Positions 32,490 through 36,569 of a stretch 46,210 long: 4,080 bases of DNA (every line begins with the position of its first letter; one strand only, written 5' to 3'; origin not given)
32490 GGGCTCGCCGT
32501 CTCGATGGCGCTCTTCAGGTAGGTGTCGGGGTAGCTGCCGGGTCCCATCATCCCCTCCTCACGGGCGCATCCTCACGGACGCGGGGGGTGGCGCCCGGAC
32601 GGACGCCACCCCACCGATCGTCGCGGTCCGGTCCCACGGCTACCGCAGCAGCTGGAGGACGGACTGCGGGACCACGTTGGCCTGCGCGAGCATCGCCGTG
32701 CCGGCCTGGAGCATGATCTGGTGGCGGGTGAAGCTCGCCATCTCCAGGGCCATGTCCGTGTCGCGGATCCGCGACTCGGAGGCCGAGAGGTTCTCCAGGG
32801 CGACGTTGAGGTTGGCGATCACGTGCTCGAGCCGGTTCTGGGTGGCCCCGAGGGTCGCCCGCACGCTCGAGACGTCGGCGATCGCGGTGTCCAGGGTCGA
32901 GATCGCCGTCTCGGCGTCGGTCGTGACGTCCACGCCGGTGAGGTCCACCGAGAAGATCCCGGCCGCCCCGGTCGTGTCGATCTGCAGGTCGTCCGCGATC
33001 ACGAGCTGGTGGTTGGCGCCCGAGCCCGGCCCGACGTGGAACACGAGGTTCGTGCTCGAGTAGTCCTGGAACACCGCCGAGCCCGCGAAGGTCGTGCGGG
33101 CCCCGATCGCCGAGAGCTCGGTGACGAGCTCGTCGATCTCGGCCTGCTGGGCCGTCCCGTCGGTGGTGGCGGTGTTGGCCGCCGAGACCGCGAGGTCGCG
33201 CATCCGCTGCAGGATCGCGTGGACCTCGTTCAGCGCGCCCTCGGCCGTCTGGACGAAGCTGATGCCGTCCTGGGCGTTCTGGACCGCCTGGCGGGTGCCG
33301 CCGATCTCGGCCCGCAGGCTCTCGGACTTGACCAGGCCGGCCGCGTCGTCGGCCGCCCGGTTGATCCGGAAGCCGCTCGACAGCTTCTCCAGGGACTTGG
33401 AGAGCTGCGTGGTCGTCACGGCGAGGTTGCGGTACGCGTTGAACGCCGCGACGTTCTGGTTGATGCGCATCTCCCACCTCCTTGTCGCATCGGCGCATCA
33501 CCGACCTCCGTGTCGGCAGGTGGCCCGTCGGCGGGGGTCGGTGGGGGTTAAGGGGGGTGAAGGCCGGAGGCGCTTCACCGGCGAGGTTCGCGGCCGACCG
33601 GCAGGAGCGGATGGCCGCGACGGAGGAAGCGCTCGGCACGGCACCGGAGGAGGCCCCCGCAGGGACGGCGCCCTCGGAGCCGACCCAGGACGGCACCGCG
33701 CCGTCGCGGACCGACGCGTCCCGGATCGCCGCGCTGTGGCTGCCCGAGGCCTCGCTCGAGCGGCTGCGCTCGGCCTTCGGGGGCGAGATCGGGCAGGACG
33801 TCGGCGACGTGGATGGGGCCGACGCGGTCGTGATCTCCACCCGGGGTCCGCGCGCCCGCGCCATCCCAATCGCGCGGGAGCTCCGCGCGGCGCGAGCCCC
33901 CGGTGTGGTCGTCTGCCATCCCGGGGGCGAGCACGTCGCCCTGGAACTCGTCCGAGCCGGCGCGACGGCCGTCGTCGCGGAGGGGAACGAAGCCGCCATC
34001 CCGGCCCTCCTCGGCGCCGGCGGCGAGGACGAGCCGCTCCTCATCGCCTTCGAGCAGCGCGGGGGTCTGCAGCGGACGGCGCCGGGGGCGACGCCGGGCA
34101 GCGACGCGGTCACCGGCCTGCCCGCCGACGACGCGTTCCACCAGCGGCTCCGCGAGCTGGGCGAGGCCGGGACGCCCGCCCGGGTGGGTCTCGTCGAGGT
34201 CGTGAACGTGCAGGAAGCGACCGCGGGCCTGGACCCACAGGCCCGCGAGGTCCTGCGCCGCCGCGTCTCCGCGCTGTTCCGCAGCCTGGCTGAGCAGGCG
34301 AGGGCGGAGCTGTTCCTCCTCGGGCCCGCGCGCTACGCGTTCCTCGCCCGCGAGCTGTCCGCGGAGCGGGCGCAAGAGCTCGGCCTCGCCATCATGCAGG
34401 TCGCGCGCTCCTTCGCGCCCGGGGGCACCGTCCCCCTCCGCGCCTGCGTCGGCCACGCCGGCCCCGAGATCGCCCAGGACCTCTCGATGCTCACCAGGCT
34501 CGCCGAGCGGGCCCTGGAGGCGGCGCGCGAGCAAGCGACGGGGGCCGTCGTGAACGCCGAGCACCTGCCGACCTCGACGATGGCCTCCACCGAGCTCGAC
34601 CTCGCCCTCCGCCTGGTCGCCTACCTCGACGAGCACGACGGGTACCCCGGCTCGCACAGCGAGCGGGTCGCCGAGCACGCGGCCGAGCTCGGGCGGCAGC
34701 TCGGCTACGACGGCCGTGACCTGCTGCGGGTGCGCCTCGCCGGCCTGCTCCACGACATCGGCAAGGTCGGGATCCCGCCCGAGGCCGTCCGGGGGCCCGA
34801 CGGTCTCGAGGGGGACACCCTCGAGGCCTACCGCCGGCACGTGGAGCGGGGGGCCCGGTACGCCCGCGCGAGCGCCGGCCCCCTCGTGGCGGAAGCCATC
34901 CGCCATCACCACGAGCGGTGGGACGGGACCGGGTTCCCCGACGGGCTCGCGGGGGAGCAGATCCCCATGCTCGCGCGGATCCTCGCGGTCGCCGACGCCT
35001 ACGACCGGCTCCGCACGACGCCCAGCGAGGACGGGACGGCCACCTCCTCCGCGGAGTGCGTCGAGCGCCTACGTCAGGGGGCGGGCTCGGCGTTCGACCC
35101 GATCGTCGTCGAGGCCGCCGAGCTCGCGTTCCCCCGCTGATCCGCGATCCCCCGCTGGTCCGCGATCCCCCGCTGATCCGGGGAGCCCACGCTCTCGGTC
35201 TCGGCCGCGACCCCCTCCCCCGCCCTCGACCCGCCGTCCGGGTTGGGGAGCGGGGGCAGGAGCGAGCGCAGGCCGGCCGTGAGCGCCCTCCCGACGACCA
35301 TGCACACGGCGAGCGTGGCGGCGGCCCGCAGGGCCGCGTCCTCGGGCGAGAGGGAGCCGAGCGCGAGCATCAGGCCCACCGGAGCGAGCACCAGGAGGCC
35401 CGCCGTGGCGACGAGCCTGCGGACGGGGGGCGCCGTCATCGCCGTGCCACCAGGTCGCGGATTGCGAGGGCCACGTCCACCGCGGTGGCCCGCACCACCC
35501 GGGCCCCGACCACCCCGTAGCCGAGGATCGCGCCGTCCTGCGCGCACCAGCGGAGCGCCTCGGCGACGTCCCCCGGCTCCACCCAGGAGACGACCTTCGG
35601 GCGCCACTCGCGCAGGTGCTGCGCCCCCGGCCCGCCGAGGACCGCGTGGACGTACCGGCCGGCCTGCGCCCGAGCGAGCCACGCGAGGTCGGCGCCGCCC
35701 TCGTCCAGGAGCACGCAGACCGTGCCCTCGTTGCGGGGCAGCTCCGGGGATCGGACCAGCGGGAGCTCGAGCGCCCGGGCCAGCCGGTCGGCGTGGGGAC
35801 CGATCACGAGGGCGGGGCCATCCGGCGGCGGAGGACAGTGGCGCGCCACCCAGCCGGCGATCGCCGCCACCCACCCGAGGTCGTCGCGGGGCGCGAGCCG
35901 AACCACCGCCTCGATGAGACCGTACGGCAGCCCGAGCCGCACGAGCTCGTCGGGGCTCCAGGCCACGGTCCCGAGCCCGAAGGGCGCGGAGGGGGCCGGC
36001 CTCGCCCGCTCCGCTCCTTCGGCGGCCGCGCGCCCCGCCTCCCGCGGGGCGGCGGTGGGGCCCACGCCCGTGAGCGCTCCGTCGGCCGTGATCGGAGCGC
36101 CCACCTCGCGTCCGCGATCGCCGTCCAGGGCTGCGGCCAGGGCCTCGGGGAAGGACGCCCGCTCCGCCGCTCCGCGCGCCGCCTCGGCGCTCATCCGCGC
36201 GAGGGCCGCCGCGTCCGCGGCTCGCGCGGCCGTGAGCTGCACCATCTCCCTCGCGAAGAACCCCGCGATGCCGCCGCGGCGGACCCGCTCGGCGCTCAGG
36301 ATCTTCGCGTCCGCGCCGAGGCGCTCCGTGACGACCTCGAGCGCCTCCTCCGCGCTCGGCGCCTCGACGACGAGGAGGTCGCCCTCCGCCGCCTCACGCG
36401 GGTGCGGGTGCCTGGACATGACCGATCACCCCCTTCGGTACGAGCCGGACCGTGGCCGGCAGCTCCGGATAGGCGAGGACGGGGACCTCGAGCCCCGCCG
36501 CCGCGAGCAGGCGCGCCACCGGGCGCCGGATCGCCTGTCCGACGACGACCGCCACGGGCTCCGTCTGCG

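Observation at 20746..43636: Recurrent bipartite motif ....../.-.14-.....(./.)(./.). in front of nine transcription units: a candidate local FliA (sigma-28) promoter consensus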

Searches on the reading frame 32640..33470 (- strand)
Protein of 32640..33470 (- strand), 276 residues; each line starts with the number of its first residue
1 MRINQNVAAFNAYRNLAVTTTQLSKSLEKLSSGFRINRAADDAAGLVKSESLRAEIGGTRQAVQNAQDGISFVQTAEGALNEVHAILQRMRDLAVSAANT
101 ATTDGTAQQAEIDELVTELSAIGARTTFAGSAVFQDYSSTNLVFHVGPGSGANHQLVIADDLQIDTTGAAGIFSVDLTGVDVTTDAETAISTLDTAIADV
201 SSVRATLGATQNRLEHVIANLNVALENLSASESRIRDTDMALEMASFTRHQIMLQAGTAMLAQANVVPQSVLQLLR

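Call 25: find_homologous_proteins(query=window:32640-33470:-)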
Query window:32640-33470:- (276 aa): 8000 proteins with E <= 0.001 among 8000 candidates; the best 120 are listed.
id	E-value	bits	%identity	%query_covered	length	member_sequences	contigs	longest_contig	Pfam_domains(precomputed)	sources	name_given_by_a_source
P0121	3.4e-162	555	100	100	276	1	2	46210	PF00700.28,PF00669.26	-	-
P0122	1.9e-155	533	96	100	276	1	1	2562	PF00700.28,PF00669.26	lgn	-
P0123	6.5e-155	531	96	100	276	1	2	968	PF00700.28,PF00669.26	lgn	-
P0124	5.1e-154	528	94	100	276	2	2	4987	PF00700.28,PF00669.26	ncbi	-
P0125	2.3e-152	523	94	100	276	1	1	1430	PF00700.28,PF00669.26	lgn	-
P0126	2.9e-150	516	93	100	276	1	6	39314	PF00700.28,PF00669.26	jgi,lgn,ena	-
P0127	4.4e-150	516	93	100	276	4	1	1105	PF00700.28,PF00669.26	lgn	-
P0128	8.3e-150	515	93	100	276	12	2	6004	PF00700.28,PF00669.26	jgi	-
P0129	2.3e-149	513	92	100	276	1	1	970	PF00700.28,PF00669.26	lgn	-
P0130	2.4e-148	510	92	100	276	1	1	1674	PF00700.28,PF00669.26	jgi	jgi:flagellin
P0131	4.8e-133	460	84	100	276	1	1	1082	PF00700.28,PF00669.26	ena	-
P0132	7.0e-131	453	83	100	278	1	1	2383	PF00700.28,PF00669.26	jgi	jgi:flagellin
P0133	5.8e-128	443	81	100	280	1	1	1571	PF00700.28,PF00669.26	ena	-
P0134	8.5e-128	443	80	100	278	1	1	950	PF00700.28,PF00669.26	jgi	-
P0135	2.1e-127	441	80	100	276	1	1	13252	PF00700.28,PF00669.26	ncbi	-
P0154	1.4e-119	416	76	100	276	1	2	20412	PF00700.28,PF00669.26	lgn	-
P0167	6.6e-117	407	75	100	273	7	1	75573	PF00700.28,PF00669.26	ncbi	-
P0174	7.5e-116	404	74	100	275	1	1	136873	PF00700.28,PF00669.26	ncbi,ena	-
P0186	1.5e-114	399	73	100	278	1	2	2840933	PF00700.28,PF00669.26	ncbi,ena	-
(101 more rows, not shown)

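Call 26: find_encoding_contigs(protein=P0126, flank=10000, max_places=3)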
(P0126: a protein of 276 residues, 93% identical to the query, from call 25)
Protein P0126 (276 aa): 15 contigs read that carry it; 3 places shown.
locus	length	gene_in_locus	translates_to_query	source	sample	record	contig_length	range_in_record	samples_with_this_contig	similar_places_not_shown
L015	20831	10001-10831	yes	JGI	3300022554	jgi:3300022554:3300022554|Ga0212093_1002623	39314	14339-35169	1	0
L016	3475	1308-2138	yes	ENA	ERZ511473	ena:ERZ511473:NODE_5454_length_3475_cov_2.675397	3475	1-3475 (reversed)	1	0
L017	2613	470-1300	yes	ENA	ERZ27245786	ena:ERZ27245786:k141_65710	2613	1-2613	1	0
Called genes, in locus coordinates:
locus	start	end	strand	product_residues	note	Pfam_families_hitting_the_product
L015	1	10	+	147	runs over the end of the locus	PF03748:FliL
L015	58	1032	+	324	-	PF02154:FliM, PF01052:FliMN_C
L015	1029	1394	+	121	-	PF28396:SepQ_C (weak), PF01052:FliMN_C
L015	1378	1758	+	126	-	PF04347:FliO (weak)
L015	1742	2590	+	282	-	PF00813:FliP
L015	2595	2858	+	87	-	PF01313:Bac_export_3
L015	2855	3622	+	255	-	PF01311:Bac_export_1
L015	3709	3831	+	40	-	-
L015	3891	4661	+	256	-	-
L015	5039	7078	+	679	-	PF00771:FHIPEP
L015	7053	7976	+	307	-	-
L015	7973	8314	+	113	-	-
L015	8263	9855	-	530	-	PF13487:HD_5, PF01966:HD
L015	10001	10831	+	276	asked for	PF00669:Flagellin_N, PF00700:Flagellin_C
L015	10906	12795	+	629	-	PF02465:FliD_N, PF07196:Flagellin_IN, PF07195:FliD_C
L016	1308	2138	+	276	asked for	PF00669:Flagellin_N, PF00700:Flagellin_C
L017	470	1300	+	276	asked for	PF00669:Flagellin_N, PF00700:Flagellin_C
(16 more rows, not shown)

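Call 27: find_encoding_contigs(protein=P0154, flank=10000, max_places=2)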
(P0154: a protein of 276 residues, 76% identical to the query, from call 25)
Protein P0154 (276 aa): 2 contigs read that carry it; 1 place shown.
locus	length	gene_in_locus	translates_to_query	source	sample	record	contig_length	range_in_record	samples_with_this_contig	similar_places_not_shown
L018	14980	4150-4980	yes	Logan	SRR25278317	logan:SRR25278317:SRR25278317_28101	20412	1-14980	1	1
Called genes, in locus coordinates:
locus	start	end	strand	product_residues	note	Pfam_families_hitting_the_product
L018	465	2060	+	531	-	PF00512:HisKA, PF02518:HATPase_c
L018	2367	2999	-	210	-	PF02557:VanY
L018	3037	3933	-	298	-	PF04542:Sigma70_r2 (weak), PF04545:Sigma70_r4, PF08281:Sigma70_r4_2 (weak)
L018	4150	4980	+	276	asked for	PF00669:Flagellin_N, PF00700:Flagellin_C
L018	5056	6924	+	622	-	PF02465:FliD_N, PF07196:Flagellin_IN (faint), PF07195:FliD_C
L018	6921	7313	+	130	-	PF02561:FliS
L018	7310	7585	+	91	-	-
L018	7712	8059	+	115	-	-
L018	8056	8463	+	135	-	PF06429:Flg_bbr_C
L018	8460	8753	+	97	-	PF02049:FliE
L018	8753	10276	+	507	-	PF01514:YscJ_FliF, PF08345:YscJ_FliF_C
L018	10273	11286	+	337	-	PF14842:FliG_N, PF14841:FliG_M, PF01706:FliG_C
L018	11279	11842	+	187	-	PF02108:FliH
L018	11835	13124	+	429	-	PF00005:ABC_tran (weak), PF00006:ATP-synt_ab, PF18269:T3SS_ATPase_C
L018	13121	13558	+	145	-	PF02050:FliJ (weak)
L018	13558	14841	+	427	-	-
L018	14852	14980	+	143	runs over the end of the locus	PF03963:FlgD, PF13861:FLgD_tudor (weak)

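Call 28: find_encoding_contigs(protein=P0167, flank=10000, max_places=2)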
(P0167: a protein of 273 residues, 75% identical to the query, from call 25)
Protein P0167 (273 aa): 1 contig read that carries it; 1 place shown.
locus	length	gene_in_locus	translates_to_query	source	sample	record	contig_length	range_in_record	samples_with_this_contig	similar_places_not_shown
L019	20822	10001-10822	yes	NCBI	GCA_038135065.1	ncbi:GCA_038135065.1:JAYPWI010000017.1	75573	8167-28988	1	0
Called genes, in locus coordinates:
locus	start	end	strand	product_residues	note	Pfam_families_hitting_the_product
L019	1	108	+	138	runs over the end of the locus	-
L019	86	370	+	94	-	PF02049:FliE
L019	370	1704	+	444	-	PF00006:ATP-synt_ab, PF18269:T3SS_ATPase_C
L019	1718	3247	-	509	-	PF08668:HDOD, PF00990:GGDEF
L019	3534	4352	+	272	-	PF00669:Flagellin_N, PF00700:Flagellin_C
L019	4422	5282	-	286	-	PF00535:Glycos_transf_2, PF10111:Glyco_tranf_2_2, PF13641:Glyco_tranf_2_3, PF13632:Glyco_trans_2_3 (weak)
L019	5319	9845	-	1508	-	PF00535:Glycos_transf_2, PF10111:Glyco_tranf_2_2 (faint), PF00535:Glycos_transf_2, PF13641:Glyco_tranf_2_3 (weak)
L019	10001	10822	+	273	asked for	PF00669:Flagellin_N, PF00700:Flagellin_C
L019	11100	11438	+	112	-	PF02561:FliS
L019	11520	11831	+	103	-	-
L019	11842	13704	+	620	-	PF02465:FliD_N, PF07195:FliD_C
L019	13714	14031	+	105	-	-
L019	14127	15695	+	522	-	PF01514:YscJ_FliF, PF08345:YscJ_FliF_C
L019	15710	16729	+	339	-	PF03448:MgtE_N (faint), PF14842:FliG_N, PF14841:FliG_M, PF01706:FliG_C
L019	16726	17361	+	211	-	-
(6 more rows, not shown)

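Call 29: find_encoding_contigs(protein=P0135, flank=10000, max_places=2)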
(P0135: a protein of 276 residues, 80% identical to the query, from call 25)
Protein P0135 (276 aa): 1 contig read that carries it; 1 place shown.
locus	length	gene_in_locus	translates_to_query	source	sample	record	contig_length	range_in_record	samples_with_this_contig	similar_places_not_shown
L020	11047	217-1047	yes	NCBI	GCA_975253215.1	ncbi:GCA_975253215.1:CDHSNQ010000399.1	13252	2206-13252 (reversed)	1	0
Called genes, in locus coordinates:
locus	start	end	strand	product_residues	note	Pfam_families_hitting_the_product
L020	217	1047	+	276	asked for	PF00669:Flagellin_N, PF00700:Flagellin_C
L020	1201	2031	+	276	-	PF00669:Flagellin_N, PF00700:Flagellin_C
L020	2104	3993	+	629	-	PF02465:FliD_N, PF07196:Flagellin_IN, PF07195:FliD_C, PF07196:Flagellin_IN (weak), PF07195:FliD_C (weak)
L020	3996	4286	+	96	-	-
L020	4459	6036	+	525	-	PF01514:YscJ_FliF, PF08345:YscJ_FliF_C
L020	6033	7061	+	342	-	PF03448:MgtE_N (faint), PF14841:FliG_M (weak), PF14842:FliG_N, PF14841:FliG_M, PF01706:FliG_C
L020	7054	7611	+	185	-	PF02108:FliH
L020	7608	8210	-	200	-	PF00990:GGDEF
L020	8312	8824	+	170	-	PF05130:FlgN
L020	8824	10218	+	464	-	PF00460:Flg_bb_rod, PF22638:FlgK_D1, PF06429:Flg_bbr_C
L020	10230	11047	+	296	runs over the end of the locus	PF00669:Flagellin_N, PF00700:Flagellin_C (weak)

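Call 30: find_encoding_contigs(protein=P0174, flank=10000, max_places=2)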
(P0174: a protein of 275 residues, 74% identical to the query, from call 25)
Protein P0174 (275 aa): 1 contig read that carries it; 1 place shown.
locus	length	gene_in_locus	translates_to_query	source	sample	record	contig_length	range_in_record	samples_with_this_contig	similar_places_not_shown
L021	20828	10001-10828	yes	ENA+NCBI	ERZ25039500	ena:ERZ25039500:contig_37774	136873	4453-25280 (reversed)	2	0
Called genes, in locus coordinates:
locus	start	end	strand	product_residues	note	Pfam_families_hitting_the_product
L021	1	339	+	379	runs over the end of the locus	-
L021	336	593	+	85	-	-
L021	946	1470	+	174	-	PF05130:FlgN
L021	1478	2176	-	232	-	-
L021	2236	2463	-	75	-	PF02599:CsrA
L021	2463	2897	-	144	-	PF02623:FliW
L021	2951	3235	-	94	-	PF00700:Flagellin_C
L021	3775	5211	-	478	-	PF00460:Flg_bb_rod, PF22638:FlgK_D1, PF06429:Flg_bbr_C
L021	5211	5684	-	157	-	PF05130:FlgN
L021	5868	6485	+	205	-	PF00990:GGDEF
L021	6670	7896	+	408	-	PF00460:Flg_bb_rod, PF22692:LlgE_F_G_D1, PF07559:FlgE_D2, PF06429:Flg_bbr_C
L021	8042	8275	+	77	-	PF06289:FlbD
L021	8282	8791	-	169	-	-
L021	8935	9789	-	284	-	PF04542:Sigma70_r2, PF04539:Sigma70_r3 (faint), PF04545:Sigma70_r4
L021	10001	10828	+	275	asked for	PF00669:Flagellin_N, PF00700:Flagellin_C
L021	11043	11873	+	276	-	PF00669:Flagellin_N, PF00700:Flagellin_C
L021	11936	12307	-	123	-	PF02579:Nitro_FeMo-Co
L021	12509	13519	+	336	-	PF00563:EAL, PF08668:HDOD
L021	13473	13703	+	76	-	-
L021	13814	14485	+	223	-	PF00669:Flagellin_N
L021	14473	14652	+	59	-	PF00700:Flagellin_C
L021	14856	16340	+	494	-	PF02465:FliD_N, PF07196:Flagellin_IN (faint), PF07195:FliD_C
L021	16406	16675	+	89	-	-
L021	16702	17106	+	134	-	PF02561:FliS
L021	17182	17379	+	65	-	-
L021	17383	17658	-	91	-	-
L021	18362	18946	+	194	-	-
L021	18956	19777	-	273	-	PF13539:Peptidase_M15_4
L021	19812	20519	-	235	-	PF00561:Abhydrolase_1, PF00975:Thioesterase, PF06821:Ser_hydrolase (faint), PF12146:Hydrolase_4, PF12697:Abhydrolase_6, PF03959:FSH1 (weak), PF08386:Abhydrolase_4 (faint)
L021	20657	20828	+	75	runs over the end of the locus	PF13555:AAA_29 (faint), PF00005:ABC_tran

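Call 31: find_encoding_contigs(protein=P0186, flank=10000, max_places=2)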
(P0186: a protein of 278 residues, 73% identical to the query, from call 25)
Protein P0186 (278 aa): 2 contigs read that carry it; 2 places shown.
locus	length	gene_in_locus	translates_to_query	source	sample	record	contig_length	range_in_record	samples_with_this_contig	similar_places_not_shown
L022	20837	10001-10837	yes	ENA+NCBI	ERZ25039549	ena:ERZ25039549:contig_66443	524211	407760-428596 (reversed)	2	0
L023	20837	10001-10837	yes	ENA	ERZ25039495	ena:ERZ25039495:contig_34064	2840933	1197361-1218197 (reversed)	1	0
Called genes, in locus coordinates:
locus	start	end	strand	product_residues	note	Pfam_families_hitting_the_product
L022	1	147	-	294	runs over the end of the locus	PF00669:Flagellin_N, PF00700:Flagellin_C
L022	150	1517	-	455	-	PF00460:Flg_bb_rod (weak), PF22638:FlgK_D1, PF06429:Flg_bbr_C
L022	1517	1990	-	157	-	PF05130:FlgN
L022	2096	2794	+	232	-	PF00990:GGDEF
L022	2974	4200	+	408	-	PF00460:Flg_bb_rod, PF22692:LlgE_F_G_D1, PF07559:FlgE_D2, PF06429:Flg_bbr_C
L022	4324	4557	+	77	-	PF06289:FlbD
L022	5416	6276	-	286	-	PF04542:Sigma70_r2, PF04539:Sigma70_r3 (weak), PF04545:Sigma70_r4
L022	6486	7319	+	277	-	PF00669:Flagellin_N, PF00700:Flagellin_C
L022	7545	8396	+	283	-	PF00669:Flagellin_N, PF00700:Flagellin_C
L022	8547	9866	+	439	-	PF00563:EAL, PF08668:HDOD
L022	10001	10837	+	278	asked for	PF00669:Flagellin_N, PF00700:Flagellin_C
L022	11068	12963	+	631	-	PF02465:FliD_N, PF07195:FliD_C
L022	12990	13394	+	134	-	PF02561:FliS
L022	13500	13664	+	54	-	-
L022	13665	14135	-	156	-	PF04075:F420H2_quin_red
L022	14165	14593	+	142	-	PF10604:Polyketide_cyc2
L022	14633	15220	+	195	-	-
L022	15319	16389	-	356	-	PF00970:FAD_binding_6, PF00175:NAD_binding_1, PF00111:Fer2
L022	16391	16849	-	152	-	PF01883:FeS_assembly_P, PF23451:Zn_ribbon_PaaD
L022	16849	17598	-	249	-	PF05138:PaaA_PaaC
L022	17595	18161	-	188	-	PF06243:PaaB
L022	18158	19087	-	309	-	PF05138:PaaA_PaaC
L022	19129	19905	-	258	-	PF13539:Peptidase_M15_4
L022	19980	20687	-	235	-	PF00561:Abhydrolase_1, PF00975:Thioesterase, PF12146:Hydrolase_4, PF12697:Abhydrolase_6, PF06821:Ser_hydrolase (faint), PF08386:Abhydrolase_4 (weak)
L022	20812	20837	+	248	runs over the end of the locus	PF00005:ABC_tran, PF02463:SMC_N (faint), PF13304:AAA_21 (faint)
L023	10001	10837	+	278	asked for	PF00669:Flagellin_N, PF00700:Flagellin_C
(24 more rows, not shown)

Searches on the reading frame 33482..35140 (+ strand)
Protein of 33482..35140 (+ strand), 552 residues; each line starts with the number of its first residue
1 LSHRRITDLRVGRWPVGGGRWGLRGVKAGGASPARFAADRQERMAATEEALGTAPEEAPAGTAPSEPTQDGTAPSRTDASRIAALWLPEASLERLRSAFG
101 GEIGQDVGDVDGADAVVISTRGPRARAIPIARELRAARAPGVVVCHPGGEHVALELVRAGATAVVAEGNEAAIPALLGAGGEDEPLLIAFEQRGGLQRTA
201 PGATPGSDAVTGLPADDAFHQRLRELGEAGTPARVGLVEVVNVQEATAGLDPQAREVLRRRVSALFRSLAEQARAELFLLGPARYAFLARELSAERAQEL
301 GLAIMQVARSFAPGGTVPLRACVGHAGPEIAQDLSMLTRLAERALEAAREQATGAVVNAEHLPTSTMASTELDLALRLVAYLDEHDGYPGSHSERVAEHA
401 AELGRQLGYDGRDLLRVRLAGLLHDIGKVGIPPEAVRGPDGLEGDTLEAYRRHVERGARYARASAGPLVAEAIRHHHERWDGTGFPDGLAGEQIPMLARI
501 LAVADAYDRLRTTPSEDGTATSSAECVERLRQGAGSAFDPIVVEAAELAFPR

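Call 10: search_protein_families(library=pfam, proteins=[window:33482-35140:+], max_evalue=0.01)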
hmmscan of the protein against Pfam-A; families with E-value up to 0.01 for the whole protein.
window:33482-35140:+ (552 aa): 4 families
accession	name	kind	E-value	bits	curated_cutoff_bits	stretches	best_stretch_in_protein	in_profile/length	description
PF13487.12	HD_5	-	7.3e-32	110.9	27.2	1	382-540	7-168/170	HD domain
PF01966.28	HD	-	1.5e-23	83.7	22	1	391-509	3-115/116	HD domain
PF09261.16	Alpha-mann_mid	-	0.0017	18.9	31.1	1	337-406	16-80/96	Alpha mannosidase middle domain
PF08668.18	HDOD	-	0.0025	17.7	22.9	1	391-429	97-133/196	HDOD domain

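Call 22: search_protein_families(library=pfam, proteins=[window:33611-35140:+], max_evalue=0.05)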
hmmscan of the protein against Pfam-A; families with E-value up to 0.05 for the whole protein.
window:33611-35140:+ (509 aa): 5 families
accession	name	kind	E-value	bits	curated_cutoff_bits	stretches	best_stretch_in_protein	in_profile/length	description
PF13487.12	HD_5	-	6.4e-32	111.1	27.2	1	339-497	7-168/170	HD domain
PF01966.28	HD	-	1.3e-23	83.9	22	1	348-466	3-115/116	HD domain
PF09261.16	Alpha-mann_mid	-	0.0015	19.1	31.1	1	294-363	16-80/96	Alpha mannosidase middle domain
PF08668.18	HDOD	-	0.0022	17.9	22.9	1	348-387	97-134/196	HDOD domain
PF22862.1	Hac8_like_N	-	0.048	14.7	27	0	447-481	3-37/106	Halocin 8-like N-terminal domain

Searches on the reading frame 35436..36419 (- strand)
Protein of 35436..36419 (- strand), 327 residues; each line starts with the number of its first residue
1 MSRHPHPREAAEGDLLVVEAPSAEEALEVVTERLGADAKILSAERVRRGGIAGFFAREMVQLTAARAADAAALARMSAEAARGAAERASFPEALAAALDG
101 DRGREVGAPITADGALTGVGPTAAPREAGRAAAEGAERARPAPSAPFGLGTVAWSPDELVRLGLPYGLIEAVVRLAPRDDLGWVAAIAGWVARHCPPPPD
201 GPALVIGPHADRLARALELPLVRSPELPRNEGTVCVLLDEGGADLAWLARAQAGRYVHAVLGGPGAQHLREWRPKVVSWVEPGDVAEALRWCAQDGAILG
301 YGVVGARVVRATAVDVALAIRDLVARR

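Call 10: search_protein_families(library=pfam, proteins=[window:35436-36419:-], max_evalue=0.01)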
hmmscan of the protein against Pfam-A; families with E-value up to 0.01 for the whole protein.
window:35436-36419:- (327 aa): 0 families

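Call 14: search_protein_families(library=pfam, proteins=[window:35436-36419:-], max_evalue=0.01)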
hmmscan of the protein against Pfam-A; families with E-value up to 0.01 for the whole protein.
window:35436-36419:- (327 aa): 0 families

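Call 38: search_protein_families(library=ncbifam, proteins=[window:35436-36419:-], max_evalue=0.01)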
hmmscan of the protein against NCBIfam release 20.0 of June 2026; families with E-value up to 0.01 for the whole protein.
window:35436-36419:- (327 aa): 2 families
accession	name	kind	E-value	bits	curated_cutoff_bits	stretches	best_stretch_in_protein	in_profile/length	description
TIGR03499.1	FlhF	equivalog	7.9e-09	35.9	174.15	1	18-85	6-69/286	flagellar biosynthesis GTPase FlhF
NF009366.0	PRK12723.1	equivalog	0.00011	21.5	585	1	19-69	8-58/388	flagellar biosynthesis regulator FlhF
